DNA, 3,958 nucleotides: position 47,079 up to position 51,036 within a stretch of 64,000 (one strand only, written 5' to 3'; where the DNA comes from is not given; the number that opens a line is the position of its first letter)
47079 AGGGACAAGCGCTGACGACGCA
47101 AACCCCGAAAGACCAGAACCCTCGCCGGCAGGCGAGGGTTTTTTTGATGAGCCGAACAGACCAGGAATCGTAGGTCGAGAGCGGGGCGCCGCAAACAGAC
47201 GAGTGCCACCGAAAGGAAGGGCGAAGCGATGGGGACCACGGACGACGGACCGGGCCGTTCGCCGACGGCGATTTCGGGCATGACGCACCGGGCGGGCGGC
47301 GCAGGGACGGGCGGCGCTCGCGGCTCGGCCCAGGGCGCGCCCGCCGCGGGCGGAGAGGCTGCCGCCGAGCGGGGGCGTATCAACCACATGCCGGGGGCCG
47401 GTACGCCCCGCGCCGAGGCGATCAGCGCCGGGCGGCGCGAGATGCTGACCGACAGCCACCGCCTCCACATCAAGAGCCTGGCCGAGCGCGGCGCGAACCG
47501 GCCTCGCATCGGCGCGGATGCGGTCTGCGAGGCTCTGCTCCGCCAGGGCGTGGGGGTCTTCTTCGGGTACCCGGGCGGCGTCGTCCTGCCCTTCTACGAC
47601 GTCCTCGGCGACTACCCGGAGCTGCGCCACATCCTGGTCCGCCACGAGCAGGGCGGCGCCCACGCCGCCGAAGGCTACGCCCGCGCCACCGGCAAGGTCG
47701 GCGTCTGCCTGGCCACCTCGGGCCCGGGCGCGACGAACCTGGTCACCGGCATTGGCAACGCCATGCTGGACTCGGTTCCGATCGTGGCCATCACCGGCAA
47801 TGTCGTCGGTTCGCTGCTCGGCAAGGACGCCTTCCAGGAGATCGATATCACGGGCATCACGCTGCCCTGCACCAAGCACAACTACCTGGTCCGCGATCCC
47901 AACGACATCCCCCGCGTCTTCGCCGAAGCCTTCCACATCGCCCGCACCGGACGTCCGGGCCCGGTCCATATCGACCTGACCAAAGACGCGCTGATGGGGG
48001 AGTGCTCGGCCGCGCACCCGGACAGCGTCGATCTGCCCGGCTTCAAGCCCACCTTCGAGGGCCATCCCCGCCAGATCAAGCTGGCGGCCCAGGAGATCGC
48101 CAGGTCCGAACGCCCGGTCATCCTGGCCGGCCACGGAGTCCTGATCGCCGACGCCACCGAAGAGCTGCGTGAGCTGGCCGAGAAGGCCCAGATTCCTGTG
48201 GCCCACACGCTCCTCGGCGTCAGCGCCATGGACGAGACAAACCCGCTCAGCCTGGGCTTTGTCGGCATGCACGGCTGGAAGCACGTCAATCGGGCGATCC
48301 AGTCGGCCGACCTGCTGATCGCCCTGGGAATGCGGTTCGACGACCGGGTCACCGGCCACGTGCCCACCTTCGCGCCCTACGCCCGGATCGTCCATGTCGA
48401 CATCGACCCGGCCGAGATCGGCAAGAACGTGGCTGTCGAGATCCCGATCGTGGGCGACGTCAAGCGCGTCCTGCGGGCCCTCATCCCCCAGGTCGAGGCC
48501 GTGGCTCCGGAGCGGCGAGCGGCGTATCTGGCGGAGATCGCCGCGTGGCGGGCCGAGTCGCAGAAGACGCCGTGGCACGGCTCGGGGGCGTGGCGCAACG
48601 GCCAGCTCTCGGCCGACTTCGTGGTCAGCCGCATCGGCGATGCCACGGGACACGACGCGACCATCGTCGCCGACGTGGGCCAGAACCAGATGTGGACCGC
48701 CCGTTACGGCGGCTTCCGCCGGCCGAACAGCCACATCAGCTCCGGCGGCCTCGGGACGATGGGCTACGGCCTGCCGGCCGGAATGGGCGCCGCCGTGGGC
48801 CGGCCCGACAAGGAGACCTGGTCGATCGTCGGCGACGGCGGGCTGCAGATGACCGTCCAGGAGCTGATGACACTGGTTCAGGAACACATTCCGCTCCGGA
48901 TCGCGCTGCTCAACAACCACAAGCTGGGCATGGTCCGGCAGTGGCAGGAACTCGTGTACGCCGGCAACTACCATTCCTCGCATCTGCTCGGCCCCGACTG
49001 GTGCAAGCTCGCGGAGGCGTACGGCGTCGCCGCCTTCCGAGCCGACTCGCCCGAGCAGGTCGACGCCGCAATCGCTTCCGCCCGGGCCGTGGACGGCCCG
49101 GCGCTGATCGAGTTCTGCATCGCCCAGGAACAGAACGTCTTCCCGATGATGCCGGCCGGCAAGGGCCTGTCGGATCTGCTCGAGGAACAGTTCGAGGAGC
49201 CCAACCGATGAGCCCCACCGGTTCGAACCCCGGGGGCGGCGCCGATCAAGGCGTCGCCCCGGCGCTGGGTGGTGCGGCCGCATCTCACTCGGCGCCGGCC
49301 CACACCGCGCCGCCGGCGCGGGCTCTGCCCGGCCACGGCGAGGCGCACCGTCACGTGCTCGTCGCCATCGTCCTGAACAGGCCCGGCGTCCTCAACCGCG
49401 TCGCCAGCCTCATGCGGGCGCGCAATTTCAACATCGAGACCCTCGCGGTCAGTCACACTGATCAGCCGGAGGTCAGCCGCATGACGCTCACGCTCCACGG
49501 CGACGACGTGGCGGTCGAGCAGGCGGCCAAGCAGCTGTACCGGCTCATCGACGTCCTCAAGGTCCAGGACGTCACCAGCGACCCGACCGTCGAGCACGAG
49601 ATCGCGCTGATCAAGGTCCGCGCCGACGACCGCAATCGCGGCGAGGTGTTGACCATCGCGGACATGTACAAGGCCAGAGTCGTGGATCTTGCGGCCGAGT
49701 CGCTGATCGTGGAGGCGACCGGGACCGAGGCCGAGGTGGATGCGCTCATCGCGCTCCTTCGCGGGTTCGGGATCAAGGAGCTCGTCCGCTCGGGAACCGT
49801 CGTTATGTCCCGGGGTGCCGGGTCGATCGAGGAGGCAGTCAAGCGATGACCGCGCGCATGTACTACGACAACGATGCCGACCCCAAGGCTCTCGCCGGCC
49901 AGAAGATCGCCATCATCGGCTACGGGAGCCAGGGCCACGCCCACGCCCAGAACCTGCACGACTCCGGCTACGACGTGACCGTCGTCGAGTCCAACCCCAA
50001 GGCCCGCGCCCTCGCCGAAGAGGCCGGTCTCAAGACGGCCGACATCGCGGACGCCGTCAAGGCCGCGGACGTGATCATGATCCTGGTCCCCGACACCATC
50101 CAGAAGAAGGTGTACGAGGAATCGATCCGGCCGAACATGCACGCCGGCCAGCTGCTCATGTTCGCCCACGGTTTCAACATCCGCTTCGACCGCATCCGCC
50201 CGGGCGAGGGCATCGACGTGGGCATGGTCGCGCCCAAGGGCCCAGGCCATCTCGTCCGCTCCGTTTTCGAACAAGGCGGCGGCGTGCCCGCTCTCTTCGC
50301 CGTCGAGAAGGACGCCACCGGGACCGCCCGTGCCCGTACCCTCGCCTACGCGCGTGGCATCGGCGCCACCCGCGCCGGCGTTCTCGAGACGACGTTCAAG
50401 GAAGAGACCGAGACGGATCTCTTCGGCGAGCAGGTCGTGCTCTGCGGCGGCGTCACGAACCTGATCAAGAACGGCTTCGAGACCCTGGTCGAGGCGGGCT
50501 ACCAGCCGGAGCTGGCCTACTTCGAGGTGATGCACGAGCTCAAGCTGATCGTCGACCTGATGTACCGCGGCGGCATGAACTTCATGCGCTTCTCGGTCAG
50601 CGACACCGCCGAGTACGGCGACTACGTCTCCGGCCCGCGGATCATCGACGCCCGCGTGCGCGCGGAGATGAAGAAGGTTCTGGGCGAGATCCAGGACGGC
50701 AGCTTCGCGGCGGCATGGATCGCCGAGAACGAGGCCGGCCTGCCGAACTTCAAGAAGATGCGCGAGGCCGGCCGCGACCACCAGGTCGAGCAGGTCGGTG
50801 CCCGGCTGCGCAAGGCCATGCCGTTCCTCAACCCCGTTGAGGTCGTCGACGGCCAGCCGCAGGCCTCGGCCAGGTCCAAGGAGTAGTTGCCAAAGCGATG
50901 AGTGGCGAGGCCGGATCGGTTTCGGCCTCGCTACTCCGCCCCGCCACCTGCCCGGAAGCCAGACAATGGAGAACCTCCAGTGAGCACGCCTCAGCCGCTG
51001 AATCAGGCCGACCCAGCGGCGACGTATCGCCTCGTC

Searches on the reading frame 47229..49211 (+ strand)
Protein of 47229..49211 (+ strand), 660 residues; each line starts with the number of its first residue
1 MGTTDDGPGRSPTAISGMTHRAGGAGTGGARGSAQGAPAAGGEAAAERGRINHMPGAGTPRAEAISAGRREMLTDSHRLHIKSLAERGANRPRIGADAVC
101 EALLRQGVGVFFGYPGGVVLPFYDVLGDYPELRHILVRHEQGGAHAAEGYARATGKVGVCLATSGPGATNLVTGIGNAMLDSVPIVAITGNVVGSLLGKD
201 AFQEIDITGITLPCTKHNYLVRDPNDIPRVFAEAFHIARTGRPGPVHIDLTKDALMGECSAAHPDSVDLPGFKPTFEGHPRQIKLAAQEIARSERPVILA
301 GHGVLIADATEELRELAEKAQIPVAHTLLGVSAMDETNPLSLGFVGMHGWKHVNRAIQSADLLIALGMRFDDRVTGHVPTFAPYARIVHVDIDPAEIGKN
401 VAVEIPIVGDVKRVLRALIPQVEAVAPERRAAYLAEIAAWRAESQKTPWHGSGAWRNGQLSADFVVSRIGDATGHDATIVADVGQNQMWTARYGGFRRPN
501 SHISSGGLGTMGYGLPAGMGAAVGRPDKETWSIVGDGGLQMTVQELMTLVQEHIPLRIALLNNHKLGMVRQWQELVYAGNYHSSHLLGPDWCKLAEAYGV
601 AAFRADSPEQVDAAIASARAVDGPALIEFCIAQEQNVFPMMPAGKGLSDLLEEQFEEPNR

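Call 10: search_protein_families(library=pfam, proteins=[window:47229-49211:+], max_evalue=0.001)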
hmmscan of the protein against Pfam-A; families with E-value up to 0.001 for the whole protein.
window:47229-49211:+ (660 aa): 3 families
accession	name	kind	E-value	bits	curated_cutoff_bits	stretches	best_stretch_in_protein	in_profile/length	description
PF00205.28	TPP_enzyme_M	-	6.9e-50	168.7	30.4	1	283-418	1-137/137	Thiamine pyrophosphate enzyme, central domain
PF02775.26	TPP_enzyme_C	-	1.4e-48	164.9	21.9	1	482-629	1-151/151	Thiamine pyrophosphate enzyme, C-terminal TPP binding domain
PF02776.23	TPP_enzyme_N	-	2.2e-36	124.7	26.8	1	95-209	3-118/119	Thiamine pyrophosphate enzyme, N-terminal TPP binding domain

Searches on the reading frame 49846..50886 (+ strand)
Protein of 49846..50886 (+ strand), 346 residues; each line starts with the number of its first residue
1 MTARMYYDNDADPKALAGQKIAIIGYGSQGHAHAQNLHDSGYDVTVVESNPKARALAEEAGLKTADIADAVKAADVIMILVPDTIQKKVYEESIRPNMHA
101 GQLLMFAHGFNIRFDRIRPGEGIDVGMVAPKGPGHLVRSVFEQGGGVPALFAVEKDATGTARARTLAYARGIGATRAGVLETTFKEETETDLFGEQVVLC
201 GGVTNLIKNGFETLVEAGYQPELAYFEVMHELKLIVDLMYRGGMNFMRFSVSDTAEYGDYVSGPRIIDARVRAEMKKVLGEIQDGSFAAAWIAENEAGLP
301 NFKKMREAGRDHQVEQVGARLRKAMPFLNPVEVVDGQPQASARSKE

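Call 10: search_protein_families(library=pfam, proteins=[window:49846-50886:+], max_evalue=0.001)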
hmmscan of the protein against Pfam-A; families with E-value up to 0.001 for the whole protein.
window:49846-50886:+ (346 aa): 12 families
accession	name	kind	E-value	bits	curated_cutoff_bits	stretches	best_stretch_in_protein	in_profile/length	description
PF07991.19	KARI_N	-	2.2e-67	226.2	20.6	1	16-178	2-165/165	Acetohydroxy acid isomeroreductase, NADPH-binding domain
PF01450.25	KARI_C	-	1.7e-63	213.7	29.1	1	184-326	1-143/144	Ketol-acid reductoisomerase, C-terminal domain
PF03807.23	F420_oxidored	-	7.6e-11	42.9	21.6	1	20-103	1-87/94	NADP oxidoreductase coenzyme F420-dependent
PF03446.21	NAD_binding_2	-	6.3e-10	39.7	21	1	20-105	1-90/161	NAD binding domain of 6-phosphogluconate dehydrogenase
PF02826.25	2-Hacid_dh_C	-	2.9e-09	37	25.1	1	9-85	27-103/178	D-isomer specific 2-hydroxyacid dehydrogenase, NAD binding domain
PF00670.27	AdoHcyase_NAD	-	2.6e-05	24.8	27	1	16-79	21-84/162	S-adenosyl-L-homocysteine hydrolase, NAD binding domain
PF02254.24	TrkA_N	-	6.1e-05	23.7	23.8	1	21-64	1-44/116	TrkA-N domain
PF13241.12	NAD_binding_7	-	0.00011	23.1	22.1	1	16-92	5-81/104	Putative NAD(P)-binding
PF01210.29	NAD_Gly3P_dh_N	-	0.00017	22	23.1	0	20-52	1-33/158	NAD-dependent glycerol-3-phosphate dehydrogenase N-terminus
PF01408.29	GFO_IDH_MocA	-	0.00021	22.4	24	1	20-99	2-88/120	Oxidoreductase family, NAD-binding Rossmann fold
PF02558.23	ApbA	-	0.00072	19.6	22.2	0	21-65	1-44/150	Ketopantoate reductase PanE/ApbA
PF01488.26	Shikimate_DH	-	0.00078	20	24.3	0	15-79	9-81/138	Shikimate / quinate 5-dehydrogenase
